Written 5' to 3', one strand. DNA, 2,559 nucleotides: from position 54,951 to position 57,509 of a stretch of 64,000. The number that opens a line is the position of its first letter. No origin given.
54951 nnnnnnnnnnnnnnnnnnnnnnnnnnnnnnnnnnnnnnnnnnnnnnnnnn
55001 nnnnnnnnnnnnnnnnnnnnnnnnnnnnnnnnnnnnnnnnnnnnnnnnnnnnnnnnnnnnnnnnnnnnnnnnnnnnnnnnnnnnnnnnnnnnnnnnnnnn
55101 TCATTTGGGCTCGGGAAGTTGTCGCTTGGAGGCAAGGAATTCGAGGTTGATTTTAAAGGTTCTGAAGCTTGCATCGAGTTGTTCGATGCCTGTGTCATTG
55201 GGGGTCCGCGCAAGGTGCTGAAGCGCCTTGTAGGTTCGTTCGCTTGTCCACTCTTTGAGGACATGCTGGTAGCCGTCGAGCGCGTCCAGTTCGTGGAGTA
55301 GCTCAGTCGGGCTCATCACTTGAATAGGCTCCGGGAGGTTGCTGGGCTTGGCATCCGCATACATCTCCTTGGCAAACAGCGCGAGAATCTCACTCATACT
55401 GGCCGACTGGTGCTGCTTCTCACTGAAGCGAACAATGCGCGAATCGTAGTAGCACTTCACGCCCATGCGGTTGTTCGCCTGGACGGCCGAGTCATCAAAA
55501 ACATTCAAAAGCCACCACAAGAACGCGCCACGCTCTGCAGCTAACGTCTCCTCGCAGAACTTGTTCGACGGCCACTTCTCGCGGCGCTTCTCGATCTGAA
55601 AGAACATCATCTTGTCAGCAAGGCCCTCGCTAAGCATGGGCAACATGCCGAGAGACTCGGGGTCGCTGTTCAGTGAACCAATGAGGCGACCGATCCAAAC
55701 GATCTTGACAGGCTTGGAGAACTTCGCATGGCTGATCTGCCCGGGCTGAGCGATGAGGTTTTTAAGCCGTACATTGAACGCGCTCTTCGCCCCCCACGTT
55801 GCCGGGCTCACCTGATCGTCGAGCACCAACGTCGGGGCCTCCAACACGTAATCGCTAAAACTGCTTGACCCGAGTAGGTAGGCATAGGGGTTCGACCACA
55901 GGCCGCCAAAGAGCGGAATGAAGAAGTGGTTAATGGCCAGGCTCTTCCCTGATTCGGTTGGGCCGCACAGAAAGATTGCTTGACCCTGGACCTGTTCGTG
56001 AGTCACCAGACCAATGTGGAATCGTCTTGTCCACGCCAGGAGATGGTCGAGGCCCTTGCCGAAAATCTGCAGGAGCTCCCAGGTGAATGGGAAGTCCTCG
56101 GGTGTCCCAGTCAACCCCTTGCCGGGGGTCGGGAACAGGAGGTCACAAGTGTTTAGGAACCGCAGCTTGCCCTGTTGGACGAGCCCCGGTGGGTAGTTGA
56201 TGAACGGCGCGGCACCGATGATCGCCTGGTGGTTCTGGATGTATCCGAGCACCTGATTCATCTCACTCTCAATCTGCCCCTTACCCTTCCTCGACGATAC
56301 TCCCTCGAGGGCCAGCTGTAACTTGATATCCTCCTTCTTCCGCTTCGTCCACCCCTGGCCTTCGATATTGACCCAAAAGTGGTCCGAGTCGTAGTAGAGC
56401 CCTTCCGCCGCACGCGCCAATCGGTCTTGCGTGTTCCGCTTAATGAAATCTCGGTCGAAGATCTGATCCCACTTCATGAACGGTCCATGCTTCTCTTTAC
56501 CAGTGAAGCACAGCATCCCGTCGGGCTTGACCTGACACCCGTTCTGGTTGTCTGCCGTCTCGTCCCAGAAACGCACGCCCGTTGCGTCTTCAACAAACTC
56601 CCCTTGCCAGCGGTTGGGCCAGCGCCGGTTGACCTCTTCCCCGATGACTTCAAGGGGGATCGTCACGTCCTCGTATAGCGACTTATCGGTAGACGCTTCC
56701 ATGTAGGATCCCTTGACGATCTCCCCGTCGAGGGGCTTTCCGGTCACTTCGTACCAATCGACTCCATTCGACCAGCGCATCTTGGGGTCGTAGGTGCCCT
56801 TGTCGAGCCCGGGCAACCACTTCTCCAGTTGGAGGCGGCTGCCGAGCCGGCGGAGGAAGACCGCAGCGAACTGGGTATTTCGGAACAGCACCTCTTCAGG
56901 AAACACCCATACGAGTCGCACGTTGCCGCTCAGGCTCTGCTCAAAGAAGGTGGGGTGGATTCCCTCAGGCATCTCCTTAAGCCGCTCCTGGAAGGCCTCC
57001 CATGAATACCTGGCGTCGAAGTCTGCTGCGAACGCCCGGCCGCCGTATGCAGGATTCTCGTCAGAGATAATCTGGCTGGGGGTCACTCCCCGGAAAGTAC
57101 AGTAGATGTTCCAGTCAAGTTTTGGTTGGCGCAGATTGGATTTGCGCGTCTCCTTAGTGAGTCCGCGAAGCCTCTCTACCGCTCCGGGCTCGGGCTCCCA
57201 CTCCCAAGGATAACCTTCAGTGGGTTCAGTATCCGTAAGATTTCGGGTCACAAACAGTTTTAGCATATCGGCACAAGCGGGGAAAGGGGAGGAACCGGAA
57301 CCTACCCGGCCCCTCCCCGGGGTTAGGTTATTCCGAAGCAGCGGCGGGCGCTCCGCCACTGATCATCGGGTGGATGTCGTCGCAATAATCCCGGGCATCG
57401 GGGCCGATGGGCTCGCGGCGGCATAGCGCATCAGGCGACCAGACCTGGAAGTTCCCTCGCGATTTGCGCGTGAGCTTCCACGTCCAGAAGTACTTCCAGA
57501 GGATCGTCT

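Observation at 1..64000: Strongly over-represented 10-mer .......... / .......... scattered through genes and intergenic DNA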

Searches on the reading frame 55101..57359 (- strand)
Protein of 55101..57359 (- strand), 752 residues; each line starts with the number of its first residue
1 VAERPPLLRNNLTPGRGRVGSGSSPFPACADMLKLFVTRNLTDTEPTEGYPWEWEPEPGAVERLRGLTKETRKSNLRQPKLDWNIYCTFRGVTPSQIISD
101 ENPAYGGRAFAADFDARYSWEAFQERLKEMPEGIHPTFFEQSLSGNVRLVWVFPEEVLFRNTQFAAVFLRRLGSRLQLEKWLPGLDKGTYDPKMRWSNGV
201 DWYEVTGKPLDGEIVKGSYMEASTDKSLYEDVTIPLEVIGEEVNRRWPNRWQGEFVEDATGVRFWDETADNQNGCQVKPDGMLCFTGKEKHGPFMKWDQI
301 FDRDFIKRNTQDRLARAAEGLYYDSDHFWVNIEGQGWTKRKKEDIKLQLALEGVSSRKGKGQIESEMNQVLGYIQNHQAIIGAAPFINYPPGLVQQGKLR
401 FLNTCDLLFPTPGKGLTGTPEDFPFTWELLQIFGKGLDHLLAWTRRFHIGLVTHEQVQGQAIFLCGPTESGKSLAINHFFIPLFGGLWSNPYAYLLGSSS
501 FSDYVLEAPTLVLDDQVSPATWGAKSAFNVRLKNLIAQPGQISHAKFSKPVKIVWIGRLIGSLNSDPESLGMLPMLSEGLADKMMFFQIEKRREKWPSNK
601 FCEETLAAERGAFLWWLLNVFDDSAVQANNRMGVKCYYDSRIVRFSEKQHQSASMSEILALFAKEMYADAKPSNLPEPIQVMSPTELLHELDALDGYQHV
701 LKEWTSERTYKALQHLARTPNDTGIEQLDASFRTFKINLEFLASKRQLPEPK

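Call 8: search_protein_families(library=pfam, proteins=[window:55101-57359:-])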
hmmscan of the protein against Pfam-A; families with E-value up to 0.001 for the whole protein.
window:55101-57359:- (752 aa): 1 family
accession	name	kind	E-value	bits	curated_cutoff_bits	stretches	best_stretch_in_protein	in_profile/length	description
PF19263.5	DUF5906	-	0.00096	20.2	27.6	0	464-566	1-103/114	Family of unknown function (DUF5906)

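Call 26: find_homologous_proteins(query=window:55101-57359:-, max_evalue=1e-30)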
Query window:55101-57359:- (752 aa): 94 proteins with E <= 1e-30 among 8000 candidates.
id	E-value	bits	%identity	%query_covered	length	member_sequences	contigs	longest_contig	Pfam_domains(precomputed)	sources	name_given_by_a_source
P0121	0.0e+0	1704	100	96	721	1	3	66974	-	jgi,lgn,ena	-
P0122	0.0e+0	1407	81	96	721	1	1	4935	-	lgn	-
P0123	8.6e-151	522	39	92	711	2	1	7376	PF19263.6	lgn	-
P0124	1.0e-150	522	37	94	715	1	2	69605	PF19263.6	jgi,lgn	jgi:hypothetical protein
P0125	5.0e-146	506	38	94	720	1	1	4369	PF19263.6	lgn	-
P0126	7.4e-146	506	37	94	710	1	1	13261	PF19263.6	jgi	jgi:hypothetical protein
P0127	9.6e-144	499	36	94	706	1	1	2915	PF19263.6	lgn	-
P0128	2.6e-141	491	37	94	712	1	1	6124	PF19263.6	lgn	-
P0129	1.4e-140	488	36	94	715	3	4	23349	PF19263.6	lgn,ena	-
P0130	1.9e-140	488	36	95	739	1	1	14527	PF19263.6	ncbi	-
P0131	4.0e-140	487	35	95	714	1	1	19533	PF19263.6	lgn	-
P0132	9.2e-140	486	37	94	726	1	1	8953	PF19263.6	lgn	-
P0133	1.0e-139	486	37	94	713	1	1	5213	PF19263.6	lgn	-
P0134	1.5e-139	485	38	90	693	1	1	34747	PF19263.6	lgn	-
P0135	5.3e-139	483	37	94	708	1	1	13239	PF19263.6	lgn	-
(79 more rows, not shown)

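Call 27: find_encoding_contigs(protein=P0122, flank=10000, max_places=3)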
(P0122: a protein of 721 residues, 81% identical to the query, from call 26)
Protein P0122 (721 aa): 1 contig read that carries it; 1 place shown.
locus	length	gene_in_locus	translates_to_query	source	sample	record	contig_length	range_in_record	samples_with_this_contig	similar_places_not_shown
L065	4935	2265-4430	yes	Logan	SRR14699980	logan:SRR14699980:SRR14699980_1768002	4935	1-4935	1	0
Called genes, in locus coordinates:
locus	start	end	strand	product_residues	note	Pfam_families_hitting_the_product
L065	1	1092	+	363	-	?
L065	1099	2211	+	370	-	-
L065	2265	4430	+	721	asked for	-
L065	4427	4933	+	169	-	?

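Call 28: find_encoding_contigs(protein=P0121, flank=10000, max_places=4)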
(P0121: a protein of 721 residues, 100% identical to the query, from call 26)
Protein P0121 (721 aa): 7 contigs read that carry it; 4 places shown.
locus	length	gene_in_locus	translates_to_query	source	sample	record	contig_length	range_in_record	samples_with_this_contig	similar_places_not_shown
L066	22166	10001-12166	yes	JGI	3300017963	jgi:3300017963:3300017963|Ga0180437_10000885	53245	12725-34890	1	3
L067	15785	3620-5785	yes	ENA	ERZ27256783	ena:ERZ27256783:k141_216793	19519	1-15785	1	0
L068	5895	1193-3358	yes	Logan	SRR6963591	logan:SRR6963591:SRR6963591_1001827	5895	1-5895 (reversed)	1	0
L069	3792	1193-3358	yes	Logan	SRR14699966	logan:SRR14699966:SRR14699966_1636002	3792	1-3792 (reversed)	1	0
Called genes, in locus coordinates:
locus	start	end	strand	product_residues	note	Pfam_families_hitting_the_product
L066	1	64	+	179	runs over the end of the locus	-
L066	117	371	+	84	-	-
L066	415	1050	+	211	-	-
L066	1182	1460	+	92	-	-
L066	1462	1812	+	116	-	-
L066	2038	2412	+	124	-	-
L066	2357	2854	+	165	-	-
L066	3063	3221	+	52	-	-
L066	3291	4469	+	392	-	-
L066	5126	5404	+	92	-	-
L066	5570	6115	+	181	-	PF06941:NT5C (weak)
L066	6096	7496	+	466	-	PF00271:Helicase_C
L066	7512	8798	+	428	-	PF10926:DUF2800, PF12705:PDDEXK_1 (faint)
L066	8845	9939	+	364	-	-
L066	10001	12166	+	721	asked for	-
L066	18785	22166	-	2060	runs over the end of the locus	PF26092:T4_Y16D (faint)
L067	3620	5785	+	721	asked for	-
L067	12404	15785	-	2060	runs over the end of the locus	PF26092:T4_Y16D (faint)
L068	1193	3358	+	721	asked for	-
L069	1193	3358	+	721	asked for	-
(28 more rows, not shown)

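Call 29: find_encoding_contigs(protein=P0124, flank=10000, max_places=2)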
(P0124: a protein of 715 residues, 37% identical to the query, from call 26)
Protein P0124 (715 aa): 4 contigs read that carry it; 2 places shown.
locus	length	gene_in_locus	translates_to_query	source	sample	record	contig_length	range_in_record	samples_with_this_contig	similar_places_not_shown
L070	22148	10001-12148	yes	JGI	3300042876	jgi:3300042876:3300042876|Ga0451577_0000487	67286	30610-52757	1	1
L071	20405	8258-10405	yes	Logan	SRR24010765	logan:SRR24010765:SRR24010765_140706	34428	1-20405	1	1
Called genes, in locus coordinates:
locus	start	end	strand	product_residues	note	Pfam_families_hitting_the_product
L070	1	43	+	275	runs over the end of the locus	-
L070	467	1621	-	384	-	PF00589:Phage_integrase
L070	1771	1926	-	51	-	-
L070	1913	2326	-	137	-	-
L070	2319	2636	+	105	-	-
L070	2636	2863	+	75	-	-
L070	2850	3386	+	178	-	-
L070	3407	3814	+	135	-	-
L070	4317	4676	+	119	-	PF12098:DUF3574 (weak)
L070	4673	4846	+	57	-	-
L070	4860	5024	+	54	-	-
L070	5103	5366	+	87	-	-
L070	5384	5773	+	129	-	PF09152:DUF1937 (weak), PF14359:DUF4406, PF24963:DUF7768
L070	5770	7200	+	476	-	PF00270:DEAD (faint), PF00271:Helicase_C (weak)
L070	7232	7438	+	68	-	-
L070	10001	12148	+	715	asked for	PF19263:DUF5906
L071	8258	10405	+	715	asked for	PF19263:DUF5906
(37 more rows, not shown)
